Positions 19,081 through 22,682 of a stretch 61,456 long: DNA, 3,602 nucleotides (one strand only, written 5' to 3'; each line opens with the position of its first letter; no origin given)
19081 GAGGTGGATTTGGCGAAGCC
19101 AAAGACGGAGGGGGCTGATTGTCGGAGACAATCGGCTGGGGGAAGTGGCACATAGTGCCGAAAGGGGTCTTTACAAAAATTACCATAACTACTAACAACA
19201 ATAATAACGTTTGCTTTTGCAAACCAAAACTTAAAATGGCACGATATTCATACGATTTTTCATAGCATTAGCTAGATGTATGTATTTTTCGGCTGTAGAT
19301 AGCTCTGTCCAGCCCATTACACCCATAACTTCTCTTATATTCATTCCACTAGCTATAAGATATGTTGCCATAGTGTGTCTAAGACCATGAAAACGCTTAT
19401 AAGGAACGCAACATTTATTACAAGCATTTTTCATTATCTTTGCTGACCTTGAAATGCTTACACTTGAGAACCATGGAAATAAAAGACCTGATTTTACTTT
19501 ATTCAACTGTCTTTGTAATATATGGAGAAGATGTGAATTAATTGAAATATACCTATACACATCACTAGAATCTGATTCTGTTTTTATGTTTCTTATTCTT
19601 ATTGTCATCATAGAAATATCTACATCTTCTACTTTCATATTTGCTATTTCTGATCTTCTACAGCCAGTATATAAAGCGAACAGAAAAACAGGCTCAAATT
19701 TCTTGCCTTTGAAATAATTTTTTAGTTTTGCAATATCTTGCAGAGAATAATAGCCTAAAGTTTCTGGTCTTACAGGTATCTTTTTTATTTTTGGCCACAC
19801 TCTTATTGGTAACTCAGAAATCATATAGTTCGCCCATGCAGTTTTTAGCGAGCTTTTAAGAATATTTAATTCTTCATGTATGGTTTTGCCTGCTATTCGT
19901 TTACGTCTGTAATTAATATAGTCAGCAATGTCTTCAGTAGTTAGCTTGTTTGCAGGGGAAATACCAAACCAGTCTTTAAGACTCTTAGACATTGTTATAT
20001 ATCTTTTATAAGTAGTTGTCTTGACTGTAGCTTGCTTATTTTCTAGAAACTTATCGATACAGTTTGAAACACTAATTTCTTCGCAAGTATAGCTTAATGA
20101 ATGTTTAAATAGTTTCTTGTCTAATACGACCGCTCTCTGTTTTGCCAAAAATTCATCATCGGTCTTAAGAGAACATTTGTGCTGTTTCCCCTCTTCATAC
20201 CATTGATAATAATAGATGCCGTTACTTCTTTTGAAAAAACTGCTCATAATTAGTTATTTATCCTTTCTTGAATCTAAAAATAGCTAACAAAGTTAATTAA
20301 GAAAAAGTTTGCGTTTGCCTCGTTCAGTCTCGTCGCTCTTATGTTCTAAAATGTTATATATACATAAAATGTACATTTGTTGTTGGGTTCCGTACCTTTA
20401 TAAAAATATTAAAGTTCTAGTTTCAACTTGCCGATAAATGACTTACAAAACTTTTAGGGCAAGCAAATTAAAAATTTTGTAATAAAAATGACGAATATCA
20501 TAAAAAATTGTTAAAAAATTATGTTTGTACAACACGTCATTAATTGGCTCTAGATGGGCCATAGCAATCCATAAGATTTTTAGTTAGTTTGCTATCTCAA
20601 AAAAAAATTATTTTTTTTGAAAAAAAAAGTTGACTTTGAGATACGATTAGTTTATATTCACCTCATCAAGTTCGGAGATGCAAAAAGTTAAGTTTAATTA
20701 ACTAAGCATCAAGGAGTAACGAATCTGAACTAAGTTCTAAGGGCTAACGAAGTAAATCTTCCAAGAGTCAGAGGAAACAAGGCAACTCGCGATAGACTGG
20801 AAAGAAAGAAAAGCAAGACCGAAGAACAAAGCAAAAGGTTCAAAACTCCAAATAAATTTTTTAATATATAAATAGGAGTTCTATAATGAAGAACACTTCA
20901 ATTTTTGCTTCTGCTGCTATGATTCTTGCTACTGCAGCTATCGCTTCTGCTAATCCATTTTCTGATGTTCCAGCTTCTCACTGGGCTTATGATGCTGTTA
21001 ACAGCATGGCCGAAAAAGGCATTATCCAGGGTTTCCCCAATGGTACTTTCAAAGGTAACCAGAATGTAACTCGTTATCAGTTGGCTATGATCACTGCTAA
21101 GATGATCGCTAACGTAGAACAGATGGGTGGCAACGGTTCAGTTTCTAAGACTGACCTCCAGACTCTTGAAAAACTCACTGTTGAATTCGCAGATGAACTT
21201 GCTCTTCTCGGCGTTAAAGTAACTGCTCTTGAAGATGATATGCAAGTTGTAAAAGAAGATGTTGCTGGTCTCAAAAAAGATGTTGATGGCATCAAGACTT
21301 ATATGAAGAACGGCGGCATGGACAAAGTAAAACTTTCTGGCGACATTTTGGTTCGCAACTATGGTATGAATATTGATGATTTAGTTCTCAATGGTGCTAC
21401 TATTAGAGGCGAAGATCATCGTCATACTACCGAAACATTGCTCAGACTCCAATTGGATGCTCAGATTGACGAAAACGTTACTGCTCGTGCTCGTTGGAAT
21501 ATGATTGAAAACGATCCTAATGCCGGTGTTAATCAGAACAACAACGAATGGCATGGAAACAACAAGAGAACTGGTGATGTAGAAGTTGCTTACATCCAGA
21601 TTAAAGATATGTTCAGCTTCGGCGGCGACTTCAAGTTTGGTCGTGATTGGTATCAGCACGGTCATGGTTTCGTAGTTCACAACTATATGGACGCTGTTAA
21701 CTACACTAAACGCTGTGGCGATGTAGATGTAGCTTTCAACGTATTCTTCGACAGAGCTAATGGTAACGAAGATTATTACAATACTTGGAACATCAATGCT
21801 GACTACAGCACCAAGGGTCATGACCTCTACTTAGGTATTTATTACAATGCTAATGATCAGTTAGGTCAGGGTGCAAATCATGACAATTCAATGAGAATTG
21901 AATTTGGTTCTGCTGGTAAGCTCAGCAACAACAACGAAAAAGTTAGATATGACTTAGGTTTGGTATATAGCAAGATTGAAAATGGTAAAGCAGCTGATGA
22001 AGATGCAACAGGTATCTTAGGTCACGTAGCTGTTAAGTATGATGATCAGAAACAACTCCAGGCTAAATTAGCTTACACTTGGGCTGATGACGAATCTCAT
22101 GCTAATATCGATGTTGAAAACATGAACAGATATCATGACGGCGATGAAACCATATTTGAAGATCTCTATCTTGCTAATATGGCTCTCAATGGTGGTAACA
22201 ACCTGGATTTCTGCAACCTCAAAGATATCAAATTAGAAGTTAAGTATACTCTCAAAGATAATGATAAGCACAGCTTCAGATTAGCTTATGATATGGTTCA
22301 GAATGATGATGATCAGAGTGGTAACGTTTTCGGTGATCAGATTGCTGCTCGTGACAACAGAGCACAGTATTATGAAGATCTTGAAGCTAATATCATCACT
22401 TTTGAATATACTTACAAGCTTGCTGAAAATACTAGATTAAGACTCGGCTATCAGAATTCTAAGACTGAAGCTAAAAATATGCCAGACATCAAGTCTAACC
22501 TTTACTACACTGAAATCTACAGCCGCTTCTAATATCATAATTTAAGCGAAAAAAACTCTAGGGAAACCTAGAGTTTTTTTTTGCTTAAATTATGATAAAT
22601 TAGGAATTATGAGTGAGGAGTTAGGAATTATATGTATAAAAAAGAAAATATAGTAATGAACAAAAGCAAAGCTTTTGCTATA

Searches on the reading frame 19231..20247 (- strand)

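Call 19: search_protein_families(library=pfam, proteins=[window:19231-20247:-], max_evalue=0.0001)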
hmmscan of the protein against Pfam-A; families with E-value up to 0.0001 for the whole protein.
window:19231-20247:- (338 aa): 3 families
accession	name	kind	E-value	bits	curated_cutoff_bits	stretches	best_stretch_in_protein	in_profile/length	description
PF00589.27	Phage_integrase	-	1.1e-23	84.4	27.1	1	187-327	27-170/172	Phage integrase family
PF13102.12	Phage_int_SAM_5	-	9.9e-07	29.5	22.3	1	61-147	3-92/98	Phage integrase SAM-like domain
PF13495.12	Phage_int_SAM_4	-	4.7e-05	24.2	27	0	69-132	7-73/85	Phage integrase, N-terminal SAM-like domain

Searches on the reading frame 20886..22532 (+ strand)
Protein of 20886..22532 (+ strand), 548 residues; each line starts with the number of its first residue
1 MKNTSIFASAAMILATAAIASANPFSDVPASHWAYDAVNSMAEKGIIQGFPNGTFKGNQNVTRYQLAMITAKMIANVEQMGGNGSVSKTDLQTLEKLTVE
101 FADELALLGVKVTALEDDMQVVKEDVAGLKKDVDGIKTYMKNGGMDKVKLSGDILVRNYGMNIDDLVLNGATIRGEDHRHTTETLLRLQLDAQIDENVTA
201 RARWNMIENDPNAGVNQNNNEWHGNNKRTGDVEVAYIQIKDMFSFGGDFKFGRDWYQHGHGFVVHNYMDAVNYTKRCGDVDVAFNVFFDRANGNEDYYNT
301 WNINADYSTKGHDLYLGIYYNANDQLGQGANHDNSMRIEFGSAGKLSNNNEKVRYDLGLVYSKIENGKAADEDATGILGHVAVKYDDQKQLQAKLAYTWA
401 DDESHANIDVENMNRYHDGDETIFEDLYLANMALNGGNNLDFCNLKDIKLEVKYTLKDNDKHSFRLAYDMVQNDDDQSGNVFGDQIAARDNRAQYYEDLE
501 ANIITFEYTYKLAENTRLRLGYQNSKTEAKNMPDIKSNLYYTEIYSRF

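Call 19: search_protein_families(library=pfam, proteins=[window:20886-22532:+], max_evalue=0.0001)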
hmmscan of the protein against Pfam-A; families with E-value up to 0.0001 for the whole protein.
window:20886-22532:+ (548 aa): 1 family
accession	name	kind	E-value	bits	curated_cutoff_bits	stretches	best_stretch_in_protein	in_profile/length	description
PF00395.25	SLH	-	1e-14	54.6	20.8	1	24-66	1-43/44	S-layer homology domain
